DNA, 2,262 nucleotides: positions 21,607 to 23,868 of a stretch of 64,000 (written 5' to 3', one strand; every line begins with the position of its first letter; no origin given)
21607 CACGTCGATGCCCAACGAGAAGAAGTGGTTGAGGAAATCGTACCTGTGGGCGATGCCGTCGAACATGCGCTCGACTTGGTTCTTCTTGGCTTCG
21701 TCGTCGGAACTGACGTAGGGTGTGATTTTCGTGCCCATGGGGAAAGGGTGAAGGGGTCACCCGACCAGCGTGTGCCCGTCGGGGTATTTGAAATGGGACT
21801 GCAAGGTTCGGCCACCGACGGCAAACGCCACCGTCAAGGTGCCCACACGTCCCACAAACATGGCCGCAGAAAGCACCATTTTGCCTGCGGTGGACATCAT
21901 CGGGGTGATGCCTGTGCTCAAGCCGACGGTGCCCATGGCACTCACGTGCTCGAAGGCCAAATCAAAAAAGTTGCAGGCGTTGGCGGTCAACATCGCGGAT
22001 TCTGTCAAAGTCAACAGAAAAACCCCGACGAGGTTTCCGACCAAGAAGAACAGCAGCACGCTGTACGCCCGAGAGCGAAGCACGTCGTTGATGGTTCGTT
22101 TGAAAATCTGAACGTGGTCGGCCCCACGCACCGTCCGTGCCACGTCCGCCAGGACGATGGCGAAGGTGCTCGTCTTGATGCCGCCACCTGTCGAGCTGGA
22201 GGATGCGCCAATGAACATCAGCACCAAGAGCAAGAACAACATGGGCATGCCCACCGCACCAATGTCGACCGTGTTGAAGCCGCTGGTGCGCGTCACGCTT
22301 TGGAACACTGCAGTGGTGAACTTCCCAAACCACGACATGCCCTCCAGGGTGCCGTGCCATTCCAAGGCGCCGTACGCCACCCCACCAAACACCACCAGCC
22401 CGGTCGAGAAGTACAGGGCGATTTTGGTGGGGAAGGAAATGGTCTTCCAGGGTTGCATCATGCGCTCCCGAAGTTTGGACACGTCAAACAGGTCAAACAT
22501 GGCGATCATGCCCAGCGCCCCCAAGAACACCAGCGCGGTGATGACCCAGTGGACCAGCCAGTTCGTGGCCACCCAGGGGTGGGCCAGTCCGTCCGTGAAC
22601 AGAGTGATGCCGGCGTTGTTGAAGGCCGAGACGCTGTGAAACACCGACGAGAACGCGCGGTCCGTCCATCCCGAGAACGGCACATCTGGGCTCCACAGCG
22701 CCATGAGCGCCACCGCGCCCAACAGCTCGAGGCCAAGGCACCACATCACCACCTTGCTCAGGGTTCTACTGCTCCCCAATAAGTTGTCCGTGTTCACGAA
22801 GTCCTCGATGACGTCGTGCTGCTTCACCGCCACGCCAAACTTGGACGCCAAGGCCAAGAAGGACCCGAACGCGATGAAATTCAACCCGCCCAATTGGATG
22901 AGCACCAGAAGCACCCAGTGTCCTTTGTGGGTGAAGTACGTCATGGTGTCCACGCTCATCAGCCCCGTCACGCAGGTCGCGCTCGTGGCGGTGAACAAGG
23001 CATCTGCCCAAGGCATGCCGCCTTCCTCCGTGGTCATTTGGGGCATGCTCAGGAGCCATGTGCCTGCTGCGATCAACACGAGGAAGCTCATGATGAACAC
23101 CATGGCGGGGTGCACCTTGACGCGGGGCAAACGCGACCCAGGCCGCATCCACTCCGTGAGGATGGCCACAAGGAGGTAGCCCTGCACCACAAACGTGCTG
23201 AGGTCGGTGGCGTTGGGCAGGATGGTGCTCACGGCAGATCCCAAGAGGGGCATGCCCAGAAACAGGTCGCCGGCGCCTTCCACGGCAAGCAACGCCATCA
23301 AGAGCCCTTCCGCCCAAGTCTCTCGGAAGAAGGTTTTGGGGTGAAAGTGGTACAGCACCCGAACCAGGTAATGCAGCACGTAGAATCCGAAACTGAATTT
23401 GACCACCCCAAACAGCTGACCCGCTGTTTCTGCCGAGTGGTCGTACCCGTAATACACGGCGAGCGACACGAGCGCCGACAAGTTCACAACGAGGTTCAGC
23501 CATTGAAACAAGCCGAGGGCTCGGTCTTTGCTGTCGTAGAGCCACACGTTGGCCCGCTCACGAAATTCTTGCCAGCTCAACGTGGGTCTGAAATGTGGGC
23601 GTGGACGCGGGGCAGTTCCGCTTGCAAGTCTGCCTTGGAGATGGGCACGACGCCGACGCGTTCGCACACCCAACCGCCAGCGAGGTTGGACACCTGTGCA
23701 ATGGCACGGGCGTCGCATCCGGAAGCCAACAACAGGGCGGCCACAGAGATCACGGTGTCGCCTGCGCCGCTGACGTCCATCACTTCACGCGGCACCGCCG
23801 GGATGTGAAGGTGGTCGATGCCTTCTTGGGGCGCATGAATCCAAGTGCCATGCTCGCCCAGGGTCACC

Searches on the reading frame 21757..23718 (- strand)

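Call 65: search_protein_families(library=pfam, proteins=[window:21757-23718:-], max_evalue=0.00001)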
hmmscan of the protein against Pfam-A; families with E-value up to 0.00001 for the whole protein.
window:21757-23718:- (653 aa): 1 family
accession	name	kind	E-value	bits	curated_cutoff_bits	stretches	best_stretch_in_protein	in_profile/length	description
PF02386.22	TrkH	-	4.5e-46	157.8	27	1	206-631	37-487/502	Cation transport protein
